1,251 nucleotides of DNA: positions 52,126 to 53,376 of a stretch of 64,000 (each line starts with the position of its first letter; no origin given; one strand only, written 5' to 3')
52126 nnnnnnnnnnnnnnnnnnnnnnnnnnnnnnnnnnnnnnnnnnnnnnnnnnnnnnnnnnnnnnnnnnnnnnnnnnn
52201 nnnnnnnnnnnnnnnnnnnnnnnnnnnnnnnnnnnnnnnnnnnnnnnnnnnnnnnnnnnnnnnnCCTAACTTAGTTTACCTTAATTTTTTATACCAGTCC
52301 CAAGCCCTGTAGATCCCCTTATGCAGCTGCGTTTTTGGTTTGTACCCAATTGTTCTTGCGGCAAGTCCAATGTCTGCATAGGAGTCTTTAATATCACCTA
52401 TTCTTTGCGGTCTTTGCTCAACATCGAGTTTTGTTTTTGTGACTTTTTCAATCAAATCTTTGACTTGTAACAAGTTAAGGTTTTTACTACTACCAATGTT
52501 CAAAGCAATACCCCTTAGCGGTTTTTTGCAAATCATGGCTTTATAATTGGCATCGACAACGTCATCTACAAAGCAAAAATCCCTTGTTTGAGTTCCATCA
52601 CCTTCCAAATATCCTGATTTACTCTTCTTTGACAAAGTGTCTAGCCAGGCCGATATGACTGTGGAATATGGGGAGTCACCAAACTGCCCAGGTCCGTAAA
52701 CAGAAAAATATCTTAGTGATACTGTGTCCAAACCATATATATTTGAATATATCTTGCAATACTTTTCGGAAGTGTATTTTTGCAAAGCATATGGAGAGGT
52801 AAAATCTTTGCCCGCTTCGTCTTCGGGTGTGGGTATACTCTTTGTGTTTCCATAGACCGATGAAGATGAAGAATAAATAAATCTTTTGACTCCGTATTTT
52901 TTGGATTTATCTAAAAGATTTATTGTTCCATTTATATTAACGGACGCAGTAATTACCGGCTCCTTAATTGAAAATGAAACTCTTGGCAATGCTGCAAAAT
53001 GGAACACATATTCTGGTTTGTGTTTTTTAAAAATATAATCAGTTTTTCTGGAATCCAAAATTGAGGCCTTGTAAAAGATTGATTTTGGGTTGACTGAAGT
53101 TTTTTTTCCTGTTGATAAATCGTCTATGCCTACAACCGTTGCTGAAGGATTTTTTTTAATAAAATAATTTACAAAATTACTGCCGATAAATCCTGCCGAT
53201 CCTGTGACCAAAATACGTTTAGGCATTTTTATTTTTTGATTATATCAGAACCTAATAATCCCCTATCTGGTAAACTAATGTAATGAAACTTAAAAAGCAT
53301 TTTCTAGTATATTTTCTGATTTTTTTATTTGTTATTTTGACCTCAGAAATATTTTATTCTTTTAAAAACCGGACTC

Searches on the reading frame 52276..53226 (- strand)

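Call 54: search_protein_families(library=pfam, proteins=[window:52276-53226:-], max_evalue=0.0001)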
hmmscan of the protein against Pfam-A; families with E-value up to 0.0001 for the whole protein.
window:52276-53226:- (316 aa): 6 families
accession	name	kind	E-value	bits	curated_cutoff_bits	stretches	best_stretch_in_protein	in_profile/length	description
PF01370.27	Epimerase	-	1.8e-58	198.2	20.9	1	5-245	1-240/240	NAD dependent epimerase/dehydratase family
PF16363.11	GDP_Man_Dehyd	-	2.9e-50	172.1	27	1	6-306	1-330/332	GDP-mannose 4,6 dehydratase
PF01073.25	3Beta_HSD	-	2e-21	76.7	22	1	6-227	1-225/280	3-beta hydroxysteroid dehydrogenase/isomerase family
PF02719.21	Polysacc_synt_2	-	1.1e-13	51.5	20.2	1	5-124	1-137/293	Polysaccharide biosynthesis protein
PF04321.23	RmlD_sub_bind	-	1.9e-08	34.1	27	1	4-158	2-137/287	RmlD substrate binding domain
PF07993.18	NAD_binding_4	-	2.4e-06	27.3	20.1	0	72-183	90-214/258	Male sterility protein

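Call 63: search_protein_families(library=ncbifam, proteins=[window:52276-53226:-], max_evalue=0.01)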
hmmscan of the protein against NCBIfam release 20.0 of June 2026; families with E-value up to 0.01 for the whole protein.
window:52276-53226:- (316 aa): 28 families (the best 25 are shown)
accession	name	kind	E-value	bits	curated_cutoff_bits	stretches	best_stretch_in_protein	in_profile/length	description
TIGR01179.1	galE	equivalog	2.5e-56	190.9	262.3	1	4-314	1-327/332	UDP-glucose 4-epimerase GalE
NF011728.1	PRK15181.1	equivalog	1.3e-47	162.5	760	1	2-312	15-337/348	Vi polysaccharide biosynthesis UDP-N-acetylglucosaminuronic acid C-4 epimerase TviC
TIGR01181.1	dTDP_gluc_dehyt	equivalog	2.3e-41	141.9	365.1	1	4-314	1-313/321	dTDP-glucose 4,6-dehydratase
TIGR04180.1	EDH_00030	hypoth_equivalog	2.2e-34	118.9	475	1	5-280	1-277/297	NAD-dependent 4,6-dehydratase LegB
TIGR02197.1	heptose_epim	equivalog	1.2e-32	113.3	274.6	1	5-313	1-314/316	ADP-glyceromanno-heptose 6-epimerase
NF007956.0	PRK10675.1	subfamily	1.8e-29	102.9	394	1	4-313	2-330/338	UDP-glucose 4-epimerase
NF007490.0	PRK10084.1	subfamily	8.5e-28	97.4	649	1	4-313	2-335/361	dTDP-glucose 4,6-dehydratase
NF007582.0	PRK10217.1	equivalog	2.2e-27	96.1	698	1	3-312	2-331/355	dTDP-glucose 4,6-dehydratase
NF047922.1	GDPFucSynFcl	equivalog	1.2e-19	70.9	500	1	3-313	3-302/308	GDP-L-fucose synthase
TIGR02622.1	CDP_4_6_dhtase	equivalog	1.4e-18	67.1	278.45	1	3-132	5-140/352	CDP-glucose 4,6-dehydratase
NF042422.1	oxyalk_red_OleD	equivalog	3.6e-14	52.9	580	1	4-231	2-215/329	2-alkyl-3-oxoalkanoate reductase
NF008360.0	PRK11150.1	equivalog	3.9e-14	52.6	452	1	5-295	2-288/310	ADP-glyceromanno-heptose 6-epimerase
TIGR01472.1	gmd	equivalog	1.6e-12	47.3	415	1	27-231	35-239/342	GDP-mannose 4,6-dehydratase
NF043036.1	ErythonDh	equivalog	8.5e-12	44.9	325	1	4-175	2-178/321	D-erythronate dehydrogenase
NF008872.0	PRK11908.1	equivalog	3.7e-11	42.7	294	1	3-269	2-274/349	bifunctional UDP-4-keto-pentose/UDP-xylose synthase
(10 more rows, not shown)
